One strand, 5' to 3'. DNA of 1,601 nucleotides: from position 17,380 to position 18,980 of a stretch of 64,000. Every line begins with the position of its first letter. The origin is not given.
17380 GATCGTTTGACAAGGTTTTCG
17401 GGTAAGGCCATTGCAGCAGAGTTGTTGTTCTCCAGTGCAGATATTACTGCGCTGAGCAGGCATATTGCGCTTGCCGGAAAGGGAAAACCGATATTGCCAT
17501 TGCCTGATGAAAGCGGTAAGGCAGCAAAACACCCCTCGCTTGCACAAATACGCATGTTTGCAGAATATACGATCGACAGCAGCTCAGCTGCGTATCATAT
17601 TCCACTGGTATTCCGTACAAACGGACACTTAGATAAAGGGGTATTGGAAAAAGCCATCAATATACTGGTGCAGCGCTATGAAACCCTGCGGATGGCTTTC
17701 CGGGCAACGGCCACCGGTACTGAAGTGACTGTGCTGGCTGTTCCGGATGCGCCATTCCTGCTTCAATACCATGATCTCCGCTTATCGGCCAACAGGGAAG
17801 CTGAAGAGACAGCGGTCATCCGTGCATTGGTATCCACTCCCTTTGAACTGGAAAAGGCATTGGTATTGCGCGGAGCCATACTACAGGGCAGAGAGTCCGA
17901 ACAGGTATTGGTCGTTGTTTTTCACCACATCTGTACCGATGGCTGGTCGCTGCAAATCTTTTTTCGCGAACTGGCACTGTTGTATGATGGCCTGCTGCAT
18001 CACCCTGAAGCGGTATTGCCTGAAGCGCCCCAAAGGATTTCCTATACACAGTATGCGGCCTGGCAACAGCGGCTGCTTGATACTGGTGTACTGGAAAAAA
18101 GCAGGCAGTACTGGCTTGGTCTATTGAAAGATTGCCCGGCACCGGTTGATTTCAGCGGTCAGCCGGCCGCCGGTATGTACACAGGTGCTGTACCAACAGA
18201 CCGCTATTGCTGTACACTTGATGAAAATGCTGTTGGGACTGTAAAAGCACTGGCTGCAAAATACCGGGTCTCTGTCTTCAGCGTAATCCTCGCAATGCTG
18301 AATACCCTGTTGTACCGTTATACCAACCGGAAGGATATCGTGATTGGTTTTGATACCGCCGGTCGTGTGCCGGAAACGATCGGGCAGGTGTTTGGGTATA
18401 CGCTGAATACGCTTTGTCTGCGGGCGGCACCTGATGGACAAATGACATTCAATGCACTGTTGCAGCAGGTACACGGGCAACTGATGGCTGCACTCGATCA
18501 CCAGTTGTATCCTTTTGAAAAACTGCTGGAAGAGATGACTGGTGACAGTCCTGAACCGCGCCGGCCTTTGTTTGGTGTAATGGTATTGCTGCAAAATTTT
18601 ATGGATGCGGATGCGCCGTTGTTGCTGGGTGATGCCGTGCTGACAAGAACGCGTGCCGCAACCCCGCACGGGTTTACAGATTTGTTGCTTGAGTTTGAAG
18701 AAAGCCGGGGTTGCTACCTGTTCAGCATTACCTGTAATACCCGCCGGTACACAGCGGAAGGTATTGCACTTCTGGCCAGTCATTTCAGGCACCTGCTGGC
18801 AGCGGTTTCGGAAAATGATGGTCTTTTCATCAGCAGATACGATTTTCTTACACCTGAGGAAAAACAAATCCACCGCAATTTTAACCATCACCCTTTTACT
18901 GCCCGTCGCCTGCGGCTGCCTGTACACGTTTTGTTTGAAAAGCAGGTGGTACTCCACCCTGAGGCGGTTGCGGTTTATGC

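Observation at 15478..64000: A FAAL-primed lipopeptide NRPS assembly line of at least 48.5 kb, with exporter and beta-hydroxylase, truncated at the window edge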

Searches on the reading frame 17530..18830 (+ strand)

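Call 37: search_protein_families(library=ncbifam, proteins=[window:17530-18830:+], max_evalue=0.00001)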
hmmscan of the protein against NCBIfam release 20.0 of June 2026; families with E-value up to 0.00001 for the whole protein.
window:17530-18830:+ (433 aa): 4 families
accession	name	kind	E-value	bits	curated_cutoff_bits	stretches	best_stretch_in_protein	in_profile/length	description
NF004282.0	PRK05691.1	subfamily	1.2e-61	207.3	4090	1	3-429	679-1099/4334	non-ribosomal peptide synthase/polyketide synthase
NF047350.1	aureusi_NRPS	equivalog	6.6e-42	142.7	2500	1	4-428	999-1399/2373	aureusimine non-ribosomal peptide synthetase AusA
NF038078.1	NRPS_MxcG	equivalog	7.9e-20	69.8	2300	1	5-354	10-346/1442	myxochelin non-ribosomal peptide synthetase MxcG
NF007605.2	PRK10252.1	equivalog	1.9e-17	62.1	2400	1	19-430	23-423/1292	enterobactin non-ribosomal peptide synthetase EntF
